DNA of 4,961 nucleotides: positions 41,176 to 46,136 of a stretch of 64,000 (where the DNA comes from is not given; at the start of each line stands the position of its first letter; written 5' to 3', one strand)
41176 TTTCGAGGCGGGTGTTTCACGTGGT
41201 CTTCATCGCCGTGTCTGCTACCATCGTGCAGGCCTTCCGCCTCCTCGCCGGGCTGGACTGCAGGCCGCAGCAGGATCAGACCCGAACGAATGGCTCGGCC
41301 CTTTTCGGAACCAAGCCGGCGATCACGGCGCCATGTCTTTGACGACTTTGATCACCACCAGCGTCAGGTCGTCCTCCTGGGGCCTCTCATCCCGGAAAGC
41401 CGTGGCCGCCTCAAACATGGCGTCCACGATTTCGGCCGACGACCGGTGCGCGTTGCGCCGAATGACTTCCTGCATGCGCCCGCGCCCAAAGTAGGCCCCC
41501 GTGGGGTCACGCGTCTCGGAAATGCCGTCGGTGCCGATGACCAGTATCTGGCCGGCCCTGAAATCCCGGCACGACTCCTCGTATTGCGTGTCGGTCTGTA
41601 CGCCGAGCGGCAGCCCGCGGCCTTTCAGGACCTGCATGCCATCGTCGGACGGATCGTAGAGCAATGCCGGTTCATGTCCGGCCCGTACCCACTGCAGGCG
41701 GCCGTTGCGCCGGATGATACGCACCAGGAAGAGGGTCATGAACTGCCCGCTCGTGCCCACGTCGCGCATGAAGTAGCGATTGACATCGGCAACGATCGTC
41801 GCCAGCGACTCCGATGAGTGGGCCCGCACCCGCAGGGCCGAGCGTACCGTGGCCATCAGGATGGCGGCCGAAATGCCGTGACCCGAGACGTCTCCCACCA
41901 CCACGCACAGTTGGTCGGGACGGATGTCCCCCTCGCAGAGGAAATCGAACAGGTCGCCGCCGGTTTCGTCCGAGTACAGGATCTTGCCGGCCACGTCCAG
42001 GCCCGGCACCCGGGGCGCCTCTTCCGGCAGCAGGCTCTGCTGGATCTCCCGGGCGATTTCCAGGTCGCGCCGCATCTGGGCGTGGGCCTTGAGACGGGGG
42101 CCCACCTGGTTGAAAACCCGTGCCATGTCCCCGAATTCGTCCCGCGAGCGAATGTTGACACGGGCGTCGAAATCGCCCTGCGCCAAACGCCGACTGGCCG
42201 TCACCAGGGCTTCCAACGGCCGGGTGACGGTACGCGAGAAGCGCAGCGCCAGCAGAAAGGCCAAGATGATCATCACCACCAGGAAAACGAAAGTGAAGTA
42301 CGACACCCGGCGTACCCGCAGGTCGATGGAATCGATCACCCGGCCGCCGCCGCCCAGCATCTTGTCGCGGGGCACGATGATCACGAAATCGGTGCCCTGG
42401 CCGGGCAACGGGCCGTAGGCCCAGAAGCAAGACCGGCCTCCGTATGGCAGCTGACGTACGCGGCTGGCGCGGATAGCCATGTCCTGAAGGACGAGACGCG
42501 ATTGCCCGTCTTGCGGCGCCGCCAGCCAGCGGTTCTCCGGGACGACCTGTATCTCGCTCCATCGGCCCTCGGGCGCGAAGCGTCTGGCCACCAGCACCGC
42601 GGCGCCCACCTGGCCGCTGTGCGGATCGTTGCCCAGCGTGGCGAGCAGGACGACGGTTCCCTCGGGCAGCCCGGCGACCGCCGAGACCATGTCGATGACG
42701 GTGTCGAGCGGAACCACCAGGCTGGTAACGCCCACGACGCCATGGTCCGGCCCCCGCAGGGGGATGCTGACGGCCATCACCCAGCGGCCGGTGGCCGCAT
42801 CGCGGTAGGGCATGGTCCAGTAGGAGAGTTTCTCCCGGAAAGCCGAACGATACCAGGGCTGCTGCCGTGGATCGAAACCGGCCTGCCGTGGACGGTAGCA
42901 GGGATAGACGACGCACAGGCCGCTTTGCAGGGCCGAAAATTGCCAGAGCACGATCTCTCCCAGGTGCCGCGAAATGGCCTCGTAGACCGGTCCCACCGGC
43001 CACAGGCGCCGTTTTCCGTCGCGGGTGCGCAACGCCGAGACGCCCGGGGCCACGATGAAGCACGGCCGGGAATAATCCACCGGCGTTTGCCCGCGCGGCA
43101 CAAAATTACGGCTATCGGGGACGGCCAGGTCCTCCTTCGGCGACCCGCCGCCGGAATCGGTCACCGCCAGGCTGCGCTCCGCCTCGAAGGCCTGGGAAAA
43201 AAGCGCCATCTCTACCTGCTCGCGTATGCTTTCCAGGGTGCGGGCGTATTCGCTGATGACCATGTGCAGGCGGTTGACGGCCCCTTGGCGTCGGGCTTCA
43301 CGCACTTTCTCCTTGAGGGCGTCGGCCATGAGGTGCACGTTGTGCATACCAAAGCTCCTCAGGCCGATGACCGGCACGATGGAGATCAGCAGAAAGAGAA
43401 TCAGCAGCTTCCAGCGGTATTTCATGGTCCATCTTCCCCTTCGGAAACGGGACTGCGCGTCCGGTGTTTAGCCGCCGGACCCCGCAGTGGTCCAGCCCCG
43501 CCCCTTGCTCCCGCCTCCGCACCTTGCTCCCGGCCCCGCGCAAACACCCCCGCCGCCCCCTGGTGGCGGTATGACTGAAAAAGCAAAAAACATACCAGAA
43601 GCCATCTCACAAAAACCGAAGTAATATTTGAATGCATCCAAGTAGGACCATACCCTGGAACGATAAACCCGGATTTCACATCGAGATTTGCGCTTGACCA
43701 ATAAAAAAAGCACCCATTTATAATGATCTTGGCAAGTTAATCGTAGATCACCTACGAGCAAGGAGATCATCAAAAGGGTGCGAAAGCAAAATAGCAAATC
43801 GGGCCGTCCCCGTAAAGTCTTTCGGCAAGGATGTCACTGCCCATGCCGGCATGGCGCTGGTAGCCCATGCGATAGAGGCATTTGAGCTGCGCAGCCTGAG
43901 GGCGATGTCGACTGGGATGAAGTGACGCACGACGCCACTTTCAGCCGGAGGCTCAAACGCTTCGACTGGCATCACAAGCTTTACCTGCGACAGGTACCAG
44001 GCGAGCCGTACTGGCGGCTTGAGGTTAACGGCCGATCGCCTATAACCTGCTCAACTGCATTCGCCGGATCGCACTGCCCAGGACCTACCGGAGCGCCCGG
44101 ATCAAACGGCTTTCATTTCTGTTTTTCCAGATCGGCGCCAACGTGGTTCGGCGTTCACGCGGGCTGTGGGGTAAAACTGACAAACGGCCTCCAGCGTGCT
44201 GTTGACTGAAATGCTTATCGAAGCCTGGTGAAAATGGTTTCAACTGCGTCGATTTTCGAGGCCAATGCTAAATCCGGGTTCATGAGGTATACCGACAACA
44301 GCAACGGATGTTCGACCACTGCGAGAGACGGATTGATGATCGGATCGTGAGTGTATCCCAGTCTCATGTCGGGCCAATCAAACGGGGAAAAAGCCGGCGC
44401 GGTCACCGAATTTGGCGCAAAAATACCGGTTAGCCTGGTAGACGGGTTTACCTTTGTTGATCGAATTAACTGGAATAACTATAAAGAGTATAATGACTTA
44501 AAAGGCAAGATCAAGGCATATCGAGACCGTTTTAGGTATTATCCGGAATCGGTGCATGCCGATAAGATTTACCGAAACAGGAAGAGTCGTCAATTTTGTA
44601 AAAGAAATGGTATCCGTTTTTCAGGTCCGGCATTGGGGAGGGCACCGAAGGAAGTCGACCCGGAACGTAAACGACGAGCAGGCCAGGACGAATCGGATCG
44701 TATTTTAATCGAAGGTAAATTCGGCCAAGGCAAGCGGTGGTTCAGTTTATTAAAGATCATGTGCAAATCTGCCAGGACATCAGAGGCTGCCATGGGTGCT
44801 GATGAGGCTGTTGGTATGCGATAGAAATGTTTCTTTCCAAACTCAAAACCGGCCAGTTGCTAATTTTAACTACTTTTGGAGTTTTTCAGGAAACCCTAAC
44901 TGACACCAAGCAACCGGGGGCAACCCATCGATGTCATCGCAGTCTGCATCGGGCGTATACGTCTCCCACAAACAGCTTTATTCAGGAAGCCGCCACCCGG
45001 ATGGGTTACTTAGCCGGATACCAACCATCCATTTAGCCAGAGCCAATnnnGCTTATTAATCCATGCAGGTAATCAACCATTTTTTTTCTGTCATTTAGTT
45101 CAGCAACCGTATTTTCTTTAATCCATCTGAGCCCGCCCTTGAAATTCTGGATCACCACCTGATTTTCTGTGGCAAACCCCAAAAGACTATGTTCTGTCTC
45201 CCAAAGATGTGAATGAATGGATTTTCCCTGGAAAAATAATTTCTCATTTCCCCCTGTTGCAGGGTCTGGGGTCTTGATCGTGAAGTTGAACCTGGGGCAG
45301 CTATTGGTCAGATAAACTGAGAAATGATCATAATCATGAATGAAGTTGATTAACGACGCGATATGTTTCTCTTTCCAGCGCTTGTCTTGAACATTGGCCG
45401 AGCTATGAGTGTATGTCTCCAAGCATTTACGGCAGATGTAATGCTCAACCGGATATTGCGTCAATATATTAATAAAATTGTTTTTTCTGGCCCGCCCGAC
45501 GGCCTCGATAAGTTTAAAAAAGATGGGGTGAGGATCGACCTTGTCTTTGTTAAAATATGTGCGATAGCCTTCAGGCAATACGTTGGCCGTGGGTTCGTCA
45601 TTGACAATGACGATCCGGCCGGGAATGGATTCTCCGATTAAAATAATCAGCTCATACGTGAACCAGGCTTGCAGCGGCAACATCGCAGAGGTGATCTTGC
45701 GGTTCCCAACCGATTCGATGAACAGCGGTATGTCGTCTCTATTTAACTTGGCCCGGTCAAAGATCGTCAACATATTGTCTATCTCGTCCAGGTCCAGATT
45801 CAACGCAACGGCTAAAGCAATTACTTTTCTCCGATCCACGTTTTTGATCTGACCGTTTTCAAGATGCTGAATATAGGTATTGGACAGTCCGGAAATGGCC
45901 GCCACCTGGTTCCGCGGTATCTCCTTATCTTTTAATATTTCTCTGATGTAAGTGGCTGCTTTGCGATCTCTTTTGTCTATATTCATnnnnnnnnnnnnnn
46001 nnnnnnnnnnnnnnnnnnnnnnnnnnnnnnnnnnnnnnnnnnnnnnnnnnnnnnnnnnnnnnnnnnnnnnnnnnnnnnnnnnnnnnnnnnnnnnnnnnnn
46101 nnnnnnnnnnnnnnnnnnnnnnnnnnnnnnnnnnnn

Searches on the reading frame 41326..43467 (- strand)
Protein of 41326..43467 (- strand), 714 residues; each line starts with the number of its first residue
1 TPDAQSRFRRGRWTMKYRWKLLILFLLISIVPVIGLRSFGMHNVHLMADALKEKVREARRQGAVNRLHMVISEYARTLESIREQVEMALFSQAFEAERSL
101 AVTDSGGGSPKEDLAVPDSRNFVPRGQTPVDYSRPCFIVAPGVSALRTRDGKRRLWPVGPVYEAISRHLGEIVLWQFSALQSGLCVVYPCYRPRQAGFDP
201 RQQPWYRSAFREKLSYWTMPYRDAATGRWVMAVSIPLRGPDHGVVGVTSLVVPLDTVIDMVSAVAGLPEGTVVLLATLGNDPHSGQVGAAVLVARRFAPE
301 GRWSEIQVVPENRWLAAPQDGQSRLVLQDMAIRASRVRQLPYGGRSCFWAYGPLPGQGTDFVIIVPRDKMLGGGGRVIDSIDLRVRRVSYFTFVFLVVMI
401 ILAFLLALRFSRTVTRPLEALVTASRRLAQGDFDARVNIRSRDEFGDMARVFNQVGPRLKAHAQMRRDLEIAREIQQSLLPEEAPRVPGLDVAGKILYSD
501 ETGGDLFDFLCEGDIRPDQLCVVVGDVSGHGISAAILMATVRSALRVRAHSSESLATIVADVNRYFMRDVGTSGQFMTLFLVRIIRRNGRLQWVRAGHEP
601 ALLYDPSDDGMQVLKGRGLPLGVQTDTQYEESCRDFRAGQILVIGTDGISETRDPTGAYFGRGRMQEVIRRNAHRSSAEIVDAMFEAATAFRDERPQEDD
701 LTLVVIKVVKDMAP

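Call 29: search_protein_families(library=pfam, proteins=[window:41326-43467:-], max_evalue=0.00001)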
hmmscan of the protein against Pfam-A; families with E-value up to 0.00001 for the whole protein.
window:41326-43467:- (714 aa): 4 families
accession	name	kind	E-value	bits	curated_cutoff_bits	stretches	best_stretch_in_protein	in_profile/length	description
PF07228.17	SpoIIE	-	2e-47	162.1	25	1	517-708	2-191/192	Stage II sporulation protein E (SpoIIE)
PF00672.30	HAMP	-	3.4e-14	53.3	25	1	410-454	2-46/53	HAMP domain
PF02743.24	dCache_1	-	1.7e-10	41.3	45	1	194-275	89-173/240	Cache domain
PF22673.2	MCP-like_PDC_1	-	2.4e-07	31.6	27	1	197-256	51-110/113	Methyl-accepting chemotaxis protein-like, first PDC sensor domain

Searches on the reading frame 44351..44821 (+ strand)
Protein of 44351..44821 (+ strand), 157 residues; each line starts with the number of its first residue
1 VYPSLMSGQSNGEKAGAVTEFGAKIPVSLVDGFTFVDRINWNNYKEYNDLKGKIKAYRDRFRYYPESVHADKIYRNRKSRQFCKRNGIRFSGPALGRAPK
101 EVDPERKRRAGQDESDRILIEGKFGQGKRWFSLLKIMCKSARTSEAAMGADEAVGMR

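Call 59: search_protein_families(library=pfam, proteins=[window:44351-44821:+], max_evalue=0.0001)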
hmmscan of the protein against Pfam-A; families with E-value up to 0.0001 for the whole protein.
window:44351-44821:+ (157 aa): 1 family
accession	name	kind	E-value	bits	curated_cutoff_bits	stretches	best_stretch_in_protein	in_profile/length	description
PF13586.12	DDE_Tnp_1_2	-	5.7e-20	72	29.2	1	68-148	1-76/86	Transposase DDE domain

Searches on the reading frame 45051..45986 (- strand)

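Call 59: search_protein_families(library=pfam, proteins=[window:45051-45986:-], max_evalue=0.0001)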
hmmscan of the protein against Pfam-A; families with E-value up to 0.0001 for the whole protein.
window:45051-45986:- (312 aa): 3 families
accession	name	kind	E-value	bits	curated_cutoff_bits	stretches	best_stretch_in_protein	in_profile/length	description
PF01381.28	HTH_3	-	9.9e-09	35.6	23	1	14-69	1-55/55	Helix-turn-helix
PF13560.12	HTH_31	-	3.4e-05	24.5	27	1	25-70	17-62/64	Helix-turn-helix domain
PF13443.12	HTH_26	-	4.6e-05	24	22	1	14-69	2-57/63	Cro/C1-type HTH DNA-binding domain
